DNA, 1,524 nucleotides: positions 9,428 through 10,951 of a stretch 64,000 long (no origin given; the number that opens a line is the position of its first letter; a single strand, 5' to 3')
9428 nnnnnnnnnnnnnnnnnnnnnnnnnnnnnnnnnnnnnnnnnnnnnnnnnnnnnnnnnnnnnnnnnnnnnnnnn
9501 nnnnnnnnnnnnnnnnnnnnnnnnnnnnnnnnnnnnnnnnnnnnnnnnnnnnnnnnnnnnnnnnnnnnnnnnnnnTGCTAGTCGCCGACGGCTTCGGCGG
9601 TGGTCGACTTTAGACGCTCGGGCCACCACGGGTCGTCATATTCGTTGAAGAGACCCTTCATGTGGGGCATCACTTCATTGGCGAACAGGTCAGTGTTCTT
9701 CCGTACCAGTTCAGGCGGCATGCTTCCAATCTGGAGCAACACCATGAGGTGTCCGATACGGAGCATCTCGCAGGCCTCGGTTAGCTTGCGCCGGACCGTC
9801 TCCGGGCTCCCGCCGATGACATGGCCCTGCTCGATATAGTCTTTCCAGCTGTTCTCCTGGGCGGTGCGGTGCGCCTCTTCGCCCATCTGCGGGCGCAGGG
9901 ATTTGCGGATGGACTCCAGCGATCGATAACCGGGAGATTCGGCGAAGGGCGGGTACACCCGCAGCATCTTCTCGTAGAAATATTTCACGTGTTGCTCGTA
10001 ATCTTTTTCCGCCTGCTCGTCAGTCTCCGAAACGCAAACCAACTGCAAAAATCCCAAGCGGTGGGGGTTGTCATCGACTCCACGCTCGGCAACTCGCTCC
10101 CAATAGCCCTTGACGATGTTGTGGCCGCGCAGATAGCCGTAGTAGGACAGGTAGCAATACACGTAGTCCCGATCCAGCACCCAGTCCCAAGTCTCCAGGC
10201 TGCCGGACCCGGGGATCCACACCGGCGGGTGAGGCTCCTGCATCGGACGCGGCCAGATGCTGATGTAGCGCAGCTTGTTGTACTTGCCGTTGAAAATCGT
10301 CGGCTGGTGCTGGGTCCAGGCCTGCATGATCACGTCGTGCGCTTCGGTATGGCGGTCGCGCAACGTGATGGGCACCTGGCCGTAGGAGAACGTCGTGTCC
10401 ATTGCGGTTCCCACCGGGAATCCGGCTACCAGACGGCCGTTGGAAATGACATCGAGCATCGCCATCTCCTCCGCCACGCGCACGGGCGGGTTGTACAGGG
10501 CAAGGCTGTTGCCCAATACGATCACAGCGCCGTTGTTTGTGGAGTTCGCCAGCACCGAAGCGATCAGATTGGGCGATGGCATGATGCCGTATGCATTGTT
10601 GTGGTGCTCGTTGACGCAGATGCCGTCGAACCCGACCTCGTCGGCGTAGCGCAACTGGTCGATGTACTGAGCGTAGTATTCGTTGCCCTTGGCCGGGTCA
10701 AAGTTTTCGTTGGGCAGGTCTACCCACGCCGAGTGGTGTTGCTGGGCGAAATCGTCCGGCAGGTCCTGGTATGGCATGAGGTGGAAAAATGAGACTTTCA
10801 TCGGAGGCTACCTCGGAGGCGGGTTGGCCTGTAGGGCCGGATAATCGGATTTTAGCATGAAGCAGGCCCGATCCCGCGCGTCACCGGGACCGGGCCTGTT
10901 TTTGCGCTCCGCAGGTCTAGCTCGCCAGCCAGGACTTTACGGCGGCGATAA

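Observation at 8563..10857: Tightly packed three-gene operon: LLM flavin oxidoreductase, PaREP1/HEPN-like protein, candidate seleno-redoxin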

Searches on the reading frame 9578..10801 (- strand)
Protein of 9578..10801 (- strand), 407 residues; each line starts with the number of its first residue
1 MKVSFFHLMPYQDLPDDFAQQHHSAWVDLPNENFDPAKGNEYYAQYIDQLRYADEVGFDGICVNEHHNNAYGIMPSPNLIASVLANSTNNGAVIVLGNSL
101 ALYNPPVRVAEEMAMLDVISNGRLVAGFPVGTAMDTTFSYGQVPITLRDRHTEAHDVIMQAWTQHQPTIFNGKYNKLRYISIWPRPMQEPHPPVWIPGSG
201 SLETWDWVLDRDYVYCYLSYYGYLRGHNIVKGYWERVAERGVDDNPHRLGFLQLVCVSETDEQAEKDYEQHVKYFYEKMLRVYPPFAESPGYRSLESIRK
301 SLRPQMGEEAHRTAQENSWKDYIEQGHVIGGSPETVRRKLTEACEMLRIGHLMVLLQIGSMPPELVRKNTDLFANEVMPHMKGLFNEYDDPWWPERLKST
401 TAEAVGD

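Call 3: search_protein_families(library=pfam, proteins=[window:9578-10801:-], max_evalue=1)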
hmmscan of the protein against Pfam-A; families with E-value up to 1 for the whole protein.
window:9578-10801:- (407 aa): 1 family
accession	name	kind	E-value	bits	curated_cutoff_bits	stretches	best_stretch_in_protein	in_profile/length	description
PF00296.26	Bac_luciferase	-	4.6e-33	115.3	27.9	1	36-343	14-307/314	Luciferase-like monooxygenase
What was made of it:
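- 9578..10801 (-): LLM-class (luciferase-like, class C) flavin-dependent oxidoreductase, 407 aa. It is one of the SAR202-type FMNO paralogues. PF00296 E 4.6e-33 (call 3).
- On LLM-class flavin-dependent oxidoreductase (PF00296): PF00296, 115 bits against a cut-off of 27.9 (call 3).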

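Call 4: search_protein_families(library=ncbifam, proteins=[window:9578-10801:-], max_evalue=1)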
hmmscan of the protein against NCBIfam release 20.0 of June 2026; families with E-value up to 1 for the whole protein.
window:9578-10801:- (407 aa): 23 families
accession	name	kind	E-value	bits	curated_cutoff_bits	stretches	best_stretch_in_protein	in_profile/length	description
TIGR03858.1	LLM_2I7G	subfamily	1.9e-22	79.7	462.25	1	40-381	22-336/337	Atu2307/SP_0267 family LLM class monooxygenase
TIGR03619.1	F420_Rv2161c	subfamily_domain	6.2e-20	71.8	166.9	1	52-243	6-208/247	TIGR03619 family F420-dependent LLM class oxidoreductase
TIGR03560.1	F420_Rv1855c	subfamily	2.6e-19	69.9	231.4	1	39-205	8-181/227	TIGR03560 family F420-dependent LLM class oxidoreductase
TIGR04020.1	seco_metab_LLM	subfamily_domain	2.8e-19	69.5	244.45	1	38-339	13-305/341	MupA/Atu3671 family FMN-dependent luciferase-like monooxygenase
TIGR04027.1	LLM_KPN_01858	hypoth_equivalog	1.7e-15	56.9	412.9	1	35-166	11-142/326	putative FMN-dependent luciferase-like monooxygenase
NF052255.1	luciferase_Beta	exception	2.2e-15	56.6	500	1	41-277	19-254/325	luciferase subunit beta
TIGR04036.1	LLM_CE1758_fam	subfamily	2.6e-15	56.1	479.1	2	44-196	28-178/355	CE1758 family FMN-dependent luciferase-like monooxygenase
TIGR03558.1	oxido_grp_1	subfamily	2e-11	43.6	166.95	1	45-359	21-310/325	MsnO8 family LLM class oxidoreductase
TIGR03621.1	F420_MSMEG_2516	subfamily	9.2e-11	41.4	213.15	1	40-201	10-160/295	TIGR03621 family F420-dependent LLM class oxidoreductase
NF052254.1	luciferase_Alph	exception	1.2e-09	37.9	600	1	51-382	29-351/354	luciferase subunit alpha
TIGR03571.1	lucif_BA3436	subfamily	8.2e-09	35.1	303.9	1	40-211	27-200/304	TIGR03571 family LLM class oxidoreductase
TIGR03565.1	alk_sulf_monoox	equivalog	2e-08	33.7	518.2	1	44-278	26-250/346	FMNH2-dependent alkanesulfonate monooxygenase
NF001939.1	PRK00719.1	subfamily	7e-08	31.6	510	1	43-278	25-250/373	alkanesulfonate monooxygenase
TIGR04021.1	LLM_DMSO2_sfnG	equivalog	1.5e-06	27.8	382.95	1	50-200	34-186/350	dimethylsulfone monooxygenase SfnG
TIGR03557.1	F420_G6P_family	subfamily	1.3e-05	24.5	210.4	1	45-200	14-173/316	TIGR03557 family F420-dependent LLM class oxidoreductase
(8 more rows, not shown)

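Call 20: search_solved_structures(query=window:9578-10801:-, max_evalue=0.001)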
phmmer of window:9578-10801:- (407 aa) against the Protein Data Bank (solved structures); distinct sequences matched with E-value up to 0.001: 17.
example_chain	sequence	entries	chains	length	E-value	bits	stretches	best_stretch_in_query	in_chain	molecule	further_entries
7bip_A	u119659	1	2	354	5e-15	58.7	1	40-196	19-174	Luciferase-like monooxygenase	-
2i7g_A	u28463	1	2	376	3.1e-14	56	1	39-201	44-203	Monooxygenase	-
8cbb_A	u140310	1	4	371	9.1e-14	54.5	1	52-275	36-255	Alkanal monooxygenase alpha chain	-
1brl_B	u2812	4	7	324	1.5e-12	50.5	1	41-211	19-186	BACTERIAL LUCIFERASE | BETA2 LUCIFERASE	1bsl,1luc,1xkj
3fgc_B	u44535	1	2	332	1.6e-12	50.4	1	41-211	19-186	Alkanal monooxygenase beta chain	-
8k74_A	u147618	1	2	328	2.8e-12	49.6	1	40-141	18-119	Alkanal monooxygenase alpha chain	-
6ket_A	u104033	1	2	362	4.2e-11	45.7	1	40-204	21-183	PuwE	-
6fri_A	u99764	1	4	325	1.4e-07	34.1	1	53-273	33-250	Alkanal monooxygenase beta chain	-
4us5_D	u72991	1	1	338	3.7e-07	32.7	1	46-280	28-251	LUCIFERASE-LIKE MONOOXYGENASE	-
4us5_A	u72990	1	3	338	5.5e-07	32.1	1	46-280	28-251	LUCIFERASE-LIKE MONOOXYGENASE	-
1brl_A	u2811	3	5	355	3.8e-06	29.4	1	51-382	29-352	BACTERIAL LUCIFERASE | Alkanal monooxygenase alpha chain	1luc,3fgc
1m41_A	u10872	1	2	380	6e-06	28.7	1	95-287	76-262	FMNH2-dependent alkanesulfonate monooxygenase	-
1nqk_A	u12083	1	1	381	6.1e-06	28.7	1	95-287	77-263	Alkanesulfonate monooxygenase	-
7jv3_A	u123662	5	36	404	1e-05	28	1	79-281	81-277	Alkanesulfonate monooxygenase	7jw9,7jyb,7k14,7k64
1rhc_A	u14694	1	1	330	2.9e-05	26.5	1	47-201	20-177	F420-dependent alcohol dehydrogenase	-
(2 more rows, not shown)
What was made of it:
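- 9578..10801 (-): The best solved relatives are FMN-dependent luciferase-like monooxygenases (call 20).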

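Call 31: find_homologous_proteins(query=window:9578-10801:-)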
Query window:9578-10801:- (407 aa): 7087 proteins with E <= 0.001 among 8000 candidates; the best 120 are listed.
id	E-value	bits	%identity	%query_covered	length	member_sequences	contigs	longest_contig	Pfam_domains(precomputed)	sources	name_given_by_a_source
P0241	5.4e-276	933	95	100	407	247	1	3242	PF00296.27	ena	-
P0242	1.5e-267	905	91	100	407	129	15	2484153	PF00296.27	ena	-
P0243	2.4e-231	786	78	100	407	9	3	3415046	PF00296.27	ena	-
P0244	9.6e-225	764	75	100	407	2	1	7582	PF00296.27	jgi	-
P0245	1.1e-222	758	74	100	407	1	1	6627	PF00296.27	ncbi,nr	ncbi:LLM class flavin-dependent oxidoreductase [Dehalococcoidia bacterium]|nr:LLM class flavin-depen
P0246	3.1e-222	756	74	100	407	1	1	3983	PF00296.27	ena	-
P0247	4.1e-222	756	74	100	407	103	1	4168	PF00296.27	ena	-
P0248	2.0e-221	754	74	100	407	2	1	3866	PF00296.27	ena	-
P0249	4.0e-221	753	74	100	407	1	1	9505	PF00296.27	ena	-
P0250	5.3e-221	752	73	100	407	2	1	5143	PF00296.27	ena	-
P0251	1.3e-220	751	74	100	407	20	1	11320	PF00296.27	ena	-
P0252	1.6e-220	751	74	100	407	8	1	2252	PF00296.27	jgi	jgi:alkanesulfonate monooxygenase SsuD/methylene tetrahydromethanopterin reductase-like flavin-depen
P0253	4.8e-220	749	74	100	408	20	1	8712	PF00296.27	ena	-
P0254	2.4e-219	747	74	100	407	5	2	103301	PF00296.27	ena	-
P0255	2.6e-219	747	73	100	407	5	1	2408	PF00296.27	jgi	jgi:alkanesulfonate monooxygenase SsuD/methylene tetrahydromethanopterin reductase-like flavin-depen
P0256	1.2e-218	744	73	100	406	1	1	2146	PF00296.27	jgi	jgi:alkanesulfonate monooxygenase SsuD/methylene tetrahydromethanopterin reductase-like flavin-depen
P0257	3.6e-218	743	73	100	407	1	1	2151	PF00296.27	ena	-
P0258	4.7e-218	742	73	100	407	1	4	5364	PF00296.27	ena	-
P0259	4.7e-218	742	72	100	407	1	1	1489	PF00296.27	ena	-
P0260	5.2e-218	742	73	100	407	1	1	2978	PF00296.27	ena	-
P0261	5.6e-218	742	72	100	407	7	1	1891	PF00296.27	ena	-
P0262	5.9e-218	742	73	100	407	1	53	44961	PF00296.27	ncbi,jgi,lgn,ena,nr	ncbi:MAG: LLM class flavin-dependent oxidoreductase [SAR202 cluster bacterium]|nr:LLM class flavin-d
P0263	8.1e-218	742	72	100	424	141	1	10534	PF00296.27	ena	-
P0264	9.7e-218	741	73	100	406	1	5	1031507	PF00296.27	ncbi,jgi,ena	jgi:alkanesulfonate monooxygenase SsuD/methylene tetrahydromethanopterin reductase-like flavin-depen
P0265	1.4e-217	741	73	100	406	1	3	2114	PF00296.27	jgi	jgi:alkanesulfonate monooxygenase SsuD/methylene tetrahydromethanopterin reductase-like flavin-depen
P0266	1.4e-217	741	73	100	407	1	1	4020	PF00296.27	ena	-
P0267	2.0e-217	740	73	100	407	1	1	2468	PF00296.27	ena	-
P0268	2.2e-217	740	73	100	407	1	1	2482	PF00296.27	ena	-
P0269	2.9e-217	740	73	100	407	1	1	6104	PF00296.27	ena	-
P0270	3.0e-217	740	73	100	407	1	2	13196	PF00296.27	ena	-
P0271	3.5e-217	740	72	100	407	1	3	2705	PF00296.27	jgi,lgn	-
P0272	3.8e-217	739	71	100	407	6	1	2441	PF00296.27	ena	-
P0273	5.3e-217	739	72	100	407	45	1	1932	PF00296.27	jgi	jgi:alkanesulfonate monooxygenase SsuD/methylene tetrahydromethanopterin reductase-like flavin-depen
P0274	1.0e-216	738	71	100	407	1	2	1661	PF00296.27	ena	-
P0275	1.2e-216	738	73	100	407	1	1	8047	PF00296.27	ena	-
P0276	1.2e-216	738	72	100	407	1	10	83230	PF00296.27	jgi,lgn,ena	-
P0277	1.8e-216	737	72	100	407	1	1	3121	PF00296.27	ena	-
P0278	2.2e-216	737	73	100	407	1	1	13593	PF00296.27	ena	-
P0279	3.5e-216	736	73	100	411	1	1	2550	PF00296.27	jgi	jgi:alkanesulfonate monooxygenase SsuD/methylene tetrahydromethanopterin reductase-like flavin-depen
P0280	4.3e-216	736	72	100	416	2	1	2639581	PF00296.27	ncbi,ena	-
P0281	4.6e-216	736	72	100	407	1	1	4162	PF00296.27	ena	-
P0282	5.8e-216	736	72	100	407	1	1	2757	PF00296.27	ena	-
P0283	6.2e-216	735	72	100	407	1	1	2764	PF00296.27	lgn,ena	-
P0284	8.5e-216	735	72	100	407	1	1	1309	PF00296.27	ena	-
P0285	1.1e-215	735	72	100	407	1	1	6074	PF00296.27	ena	-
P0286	1.1e-215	735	72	100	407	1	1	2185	PF00296.27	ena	-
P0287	1.1e-215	735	72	100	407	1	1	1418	PF00296.27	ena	-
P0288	1.5e-215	734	73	100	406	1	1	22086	PF00296.27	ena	-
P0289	2.1e-215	734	72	100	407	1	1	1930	PF00296.27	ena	-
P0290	2.2e-215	734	72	100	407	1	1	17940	PF00296.27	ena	-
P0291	2.4e-215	734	73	98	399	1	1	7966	PF00296.27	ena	-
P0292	2.5e-215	733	72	100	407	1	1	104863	PF00296.27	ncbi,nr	ncbi:MAG: LLM class flavin-dependent oxidoreductase [Dehalococcoidia bacterium]|nr:LLM class flavin-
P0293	2.7e-215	733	73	100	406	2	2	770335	PF00296.27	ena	-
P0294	3.2e-215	733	73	98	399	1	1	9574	PF00296.27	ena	-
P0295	6.5e-215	732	72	100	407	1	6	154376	PF00296.27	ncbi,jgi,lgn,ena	-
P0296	6.9e-215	732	71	100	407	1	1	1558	PF00296.27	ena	-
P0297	1.0e-214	731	72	100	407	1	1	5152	PF00296.27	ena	-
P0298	1.2e-214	731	71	100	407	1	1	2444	PF00296.27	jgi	jgi:alkanesulfonate monooxygenase SsuD/methylene tetrahydromethanopterin reductase-like flavin-depen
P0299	1.3e-214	731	73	98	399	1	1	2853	PF00296.27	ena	-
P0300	1.7e-214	731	71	100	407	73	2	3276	PF00296.27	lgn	-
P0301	3.2e-214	730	72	100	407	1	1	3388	PF00296.27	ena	-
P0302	3.6e-214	730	72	100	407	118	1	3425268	PF00296.27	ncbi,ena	-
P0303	4.3e-214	729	72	100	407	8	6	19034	PF00296.27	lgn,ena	-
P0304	6.7e-214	729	71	100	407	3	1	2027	PF00296.27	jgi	-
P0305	6.8e-214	729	73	100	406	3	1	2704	PF00296.27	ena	-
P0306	7.5e-214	729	71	100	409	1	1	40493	PF00296.27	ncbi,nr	ncbi:MAG: LLM class flavin-dependent oxidoreductase [Chloroflexota bacterium]|nr:LLM class flavin-de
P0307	9.9e-214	728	73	98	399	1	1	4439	PF00296.27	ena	-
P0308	1.1e-213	728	72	100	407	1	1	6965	PF00296.27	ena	-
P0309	1.4e-213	728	72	100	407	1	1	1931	PF00296.27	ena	-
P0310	8.2e-213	725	71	100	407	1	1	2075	PF00296.27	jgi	-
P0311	1.2e-212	725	73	98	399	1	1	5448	PF00296.27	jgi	jgi:alkanesulfonate monooxygenase SsuD/methylene tetrahydromethanopterin reductase-like flavin-depen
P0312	7.8e-212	722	71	100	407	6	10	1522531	PF00296.27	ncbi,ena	-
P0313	1.3e-211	721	71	100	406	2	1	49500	PF00296.27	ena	-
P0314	2.6e-211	720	72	98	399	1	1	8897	PF00296.27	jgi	-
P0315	3.2e-211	720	71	100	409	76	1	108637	PF00296.27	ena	-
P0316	4.5e-211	719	71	100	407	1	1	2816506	PF00296.27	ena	-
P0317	5.1e-211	719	70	100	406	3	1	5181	PF00296.27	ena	-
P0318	7.4e-210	715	69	100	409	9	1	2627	PF00296.27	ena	-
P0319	1.1e-209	715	71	100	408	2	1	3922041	PF00296.27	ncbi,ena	-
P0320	1.8e-209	714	72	98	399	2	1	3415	PF00296.27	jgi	-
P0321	3.8e-209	713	71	97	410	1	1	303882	PF00296.27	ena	-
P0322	4.4e-209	713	72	98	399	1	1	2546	PF00296.27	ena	-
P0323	1.1e-208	712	72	98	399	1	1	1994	PF00296.27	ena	-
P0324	8.0e-208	709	69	100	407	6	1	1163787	PF00296.27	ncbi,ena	-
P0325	8.2e-207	705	69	99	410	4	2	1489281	PF00296.27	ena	-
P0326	7.0e-206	702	74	94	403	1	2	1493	PF00296.27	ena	-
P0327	1.2e-205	702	69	100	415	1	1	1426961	PF00296.27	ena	-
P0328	1.4e-205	701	68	100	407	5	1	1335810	PF00296.27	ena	-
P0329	5.3e-205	699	69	100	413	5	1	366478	PF00296.27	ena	-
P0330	8.7e-205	699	70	97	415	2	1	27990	PF00296.27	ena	-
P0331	1.6e-204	698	70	100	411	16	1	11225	PF00296.27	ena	-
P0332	2.3e-203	694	73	98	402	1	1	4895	PF00296.27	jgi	jgi:alkanesulfonate monooxygenase SsuD/methylene tetrahydromethanopterin reductase-like flavin-depen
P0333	5.5e-203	693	69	97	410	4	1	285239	PF00296.27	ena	-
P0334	7.9e-203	692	68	100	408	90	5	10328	PF00296.27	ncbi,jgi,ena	-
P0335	1.8e-202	691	67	100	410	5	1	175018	PF00296.27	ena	-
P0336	2.4e-202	691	69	97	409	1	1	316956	PF00296.27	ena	-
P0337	3.6e-202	690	70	97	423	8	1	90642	PF00296.27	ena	-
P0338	4.8e-202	690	69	97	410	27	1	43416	PF00296.27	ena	-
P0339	1.3e-198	678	68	97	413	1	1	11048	PF00296.27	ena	-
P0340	1.9e-198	678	72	96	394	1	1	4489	PF00296.27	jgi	jgi:alkanesulfonate monooxygenase SsuD/methylene tetrahydromethanopterin reductase-like flavin-depen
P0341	2.9e-198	677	68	97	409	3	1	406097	PF00296.27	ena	-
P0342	1.1e-197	675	54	83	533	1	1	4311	PF00296.27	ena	-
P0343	1.5e-197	675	66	100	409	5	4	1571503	PF00296.27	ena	-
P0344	1.5e-197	675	94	72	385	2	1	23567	PF00296.27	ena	-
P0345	7.1e-197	673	67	97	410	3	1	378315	PF00296.27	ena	-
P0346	9.0e-197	672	68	97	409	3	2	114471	PF00296.27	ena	-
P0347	1.7e-191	655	65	99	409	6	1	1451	PF00296.27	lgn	-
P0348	8.2e-190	649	71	89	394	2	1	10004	PF00296.27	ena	-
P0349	3.6e-188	644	71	87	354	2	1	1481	PF00296.27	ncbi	ncbi:MAG: LLM class flavin-dependent oxidoreductase, partial [Chloroflexota bacterium]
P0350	2.0e-186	638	64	98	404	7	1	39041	PF00296.27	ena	-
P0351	1.5e-185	635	65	97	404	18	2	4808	PF00296.27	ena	-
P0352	9.9e-185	633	65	97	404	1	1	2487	PF00296.27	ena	-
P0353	9.2e-184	629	63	97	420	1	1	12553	PF00296.27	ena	-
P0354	2.1e-183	628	64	97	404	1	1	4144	PF00296.27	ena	-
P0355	1.4e-182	626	62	98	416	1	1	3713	PF00296.27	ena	-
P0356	2.1e-182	625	62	97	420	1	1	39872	PF00296.27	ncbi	ncbi:MAG: LLM class flavin-dependent oxidoreductase [Dehalococcoidia bacterium]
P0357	3.8e-182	624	62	98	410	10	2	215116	PF00296.27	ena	-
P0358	6.2e-182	623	67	90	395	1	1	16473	PF00296.27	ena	-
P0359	1.1e-181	623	73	83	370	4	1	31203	PF00296.27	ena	-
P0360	1.3e-181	622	62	98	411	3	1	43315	PF00296.27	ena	-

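Call 32: find_encoding_contigs(protein=P0243, flank=5000, max_places=2)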
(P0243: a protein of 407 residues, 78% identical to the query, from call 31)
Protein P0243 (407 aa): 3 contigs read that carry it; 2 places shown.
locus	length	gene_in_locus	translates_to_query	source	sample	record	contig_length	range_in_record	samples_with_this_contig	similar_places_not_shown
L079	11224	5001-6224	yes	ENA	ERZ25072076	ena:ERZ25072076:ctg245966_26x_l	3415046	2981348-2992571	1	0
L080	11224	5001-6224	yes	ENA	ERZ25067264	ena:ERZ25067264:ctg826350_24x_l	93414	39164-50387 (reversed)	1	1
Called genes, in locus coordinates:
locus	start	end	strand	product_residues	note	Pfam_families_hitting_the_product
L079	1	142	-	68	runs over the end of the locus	-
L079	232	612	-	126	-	PF01042:Ribonuc_L-PSP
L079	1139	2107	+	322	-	PF08240:ADH_N, PF00107:ADH_zinc_N, PF13602:ADH_zinc_N_2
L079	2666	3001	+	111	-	PF11969:DcpS_C, PF01230:HIT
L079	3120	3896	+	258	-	PF00378:ECH_1, PF16113:ECH_2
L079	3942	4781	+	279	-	PF00561:Abhydrolase_1, PF12146:Hydrolase_4, PF12697:Abhydrolase_6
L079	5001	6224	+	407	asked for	PF00296:Bac_luciferase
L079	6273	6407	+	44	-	-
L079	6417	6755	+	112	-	-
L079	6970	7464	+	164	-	PF00903:Glyoxalase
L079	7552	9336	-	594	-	PF01019:G_glu_transpept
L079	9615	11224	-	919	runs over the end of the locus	PF13510:Fer2_4, PF00037:Fer4 (faint), PF12838:Fer4_7, PF14697:Fer4_21, PF22117:Fer4_Nqo3 (weak), PF04879:Molybdop_Fe4S4, PF00384:Molybdopterin, PF01568:Molydop_binding, +1 more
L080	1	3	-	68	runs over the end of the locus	-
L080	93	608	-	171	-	PF01042:Ribonuc_L-PSP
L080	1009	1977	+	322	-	PF08240:ADH_N, PF00107:ADH_zinc_N, PF13602:ADH_zinc_N_2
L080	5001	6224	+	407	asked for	PF00296:Bac_luciferase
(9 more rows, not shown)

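Call 33: find_encoding_contigs(protein=P0262, flank=5000, max_places=2)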
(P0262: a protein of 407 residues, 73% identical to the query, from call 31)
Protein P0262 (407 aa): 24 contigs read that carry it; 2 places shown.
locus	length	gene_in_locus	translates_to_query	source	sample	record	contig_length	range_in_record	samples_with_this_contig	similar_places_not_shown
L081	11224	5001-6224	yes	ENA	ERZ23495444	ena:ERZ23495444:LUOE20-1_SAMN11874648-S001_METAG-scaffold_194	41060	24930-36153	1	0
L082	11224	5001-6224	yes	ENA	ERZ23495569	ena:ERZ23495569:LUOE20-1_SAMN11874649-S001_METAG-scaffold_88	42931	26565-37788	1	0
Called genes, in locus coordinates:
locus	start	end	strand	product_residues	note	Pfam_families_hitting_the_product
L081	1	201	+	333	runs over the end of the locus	PF13449:Phytase-like (faint), PF24684:Vgb_lyase (faint), PF08450:SGL (weak), PF15869:TolB_like (faint), PF06739:SBBP (faint), PF01436:NHL (weak), PF17170:DUF5128, PF01436:NHL (weak)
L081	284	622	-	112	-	-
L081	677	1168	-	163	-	PF00994:MoCF_biosynth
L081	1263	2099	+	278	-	PF23023:Anti-Pycsar_Apyc1 (faint), PF00753:Lactamase_B, PF12706:Lactamase_B_2 (weak)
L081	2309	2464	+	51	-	-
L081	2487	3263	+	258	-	PF00378:ECH_1, PF16113:ECH_2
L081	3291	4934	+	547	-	PF00743:FMO-like, PF01266:DAO (faint), PF07992:Pyr_redox_2, PF13450:NAD_binding_8, PF13738:Pyr_redox_3, PF13434:Lys_Orn_oxgnase (weak)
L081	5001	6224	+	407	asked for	PF00296:Bac_luciferase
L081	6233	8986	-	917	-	PF13510:Fer2_4, PF12838:Fer4_7 (weak), PF14697:Fer4_21, PF22117:Fer4_Nqo3 (weak), PF00037:Fer4 (weak), PF04879:Molybdop_Fe4S4, PF00384:Molybdopterin, PF01568:Molydop_binding, +2 more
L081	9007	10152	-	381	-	PF00296:Bac_luciferase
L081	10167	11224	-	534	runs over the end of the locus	PF01512:Complex1_51K, PF10531:SLBB (weak), PF10589:NADH_4Fe-4S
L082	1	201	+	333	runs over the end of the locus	PF13449:Phytase-like (faint), PF24684:Vgb_lyase (faint), PF08450:SGL (weak), PF15869:TolB_like (faint), PF06739:SBBP (faint), PF01436:NHL (weak), PF17170:DUF5128, PF01436:NHL (weak)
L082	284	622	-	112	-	-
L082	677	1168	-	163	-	PF00994:MoCF_biosynth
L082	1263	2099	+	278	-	PF23023:Anti-Pycsar_Apyc1 (faint), PF00753:Lactamase_B, PF12706:Lactamase_B_2 (weak)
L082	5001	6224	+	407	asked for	PF00296:Bac_luciferase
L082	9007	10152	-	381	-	PF00296:Bac_luciferase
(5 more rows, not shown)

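Call 34: find_encoding_contigs(protein=P0324, flank=5000, max_places=2)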
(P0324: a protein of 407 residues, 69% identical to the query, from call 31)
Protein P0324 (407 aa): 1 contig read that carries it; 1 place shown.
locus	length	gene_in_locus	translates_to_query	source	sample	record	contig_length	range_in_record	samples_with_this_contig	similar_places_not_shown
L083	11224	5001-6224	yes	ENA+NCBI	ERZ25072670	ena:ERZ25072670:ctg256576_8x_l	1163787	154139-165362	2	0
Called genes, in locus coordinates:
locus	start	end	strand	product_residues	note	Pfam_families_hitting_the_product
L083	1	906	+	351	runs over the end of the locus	PF00296:Bac_luciferase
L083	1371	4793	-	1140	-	PF00289:Biotin_carb_N, PF02786:CPSase_L_D2, PF02785:Biotin_carb_C, PF25973:BSH_CzcB (faint), PF00364:Biotin_lipoyl, PF25917:BSH_RND (weak), PF01039:Carboxyl_trans, PF03255:ACCA (weak), +1 more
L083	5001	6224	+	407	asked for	PF00296:Bac_luciferase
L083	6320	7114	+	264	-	PF00561:Abhydrolase_1, PF12697:Abhydrolase_6, PF12146:Hydrolase_4, PF00561:Abhydrolase_1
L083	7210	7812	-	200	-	-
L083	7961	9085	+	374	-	PF04909:Amidohydro_2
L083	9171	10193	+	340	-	PF00296:Bac_luciferase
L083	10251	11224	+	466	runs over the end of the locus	PF01425:Amidase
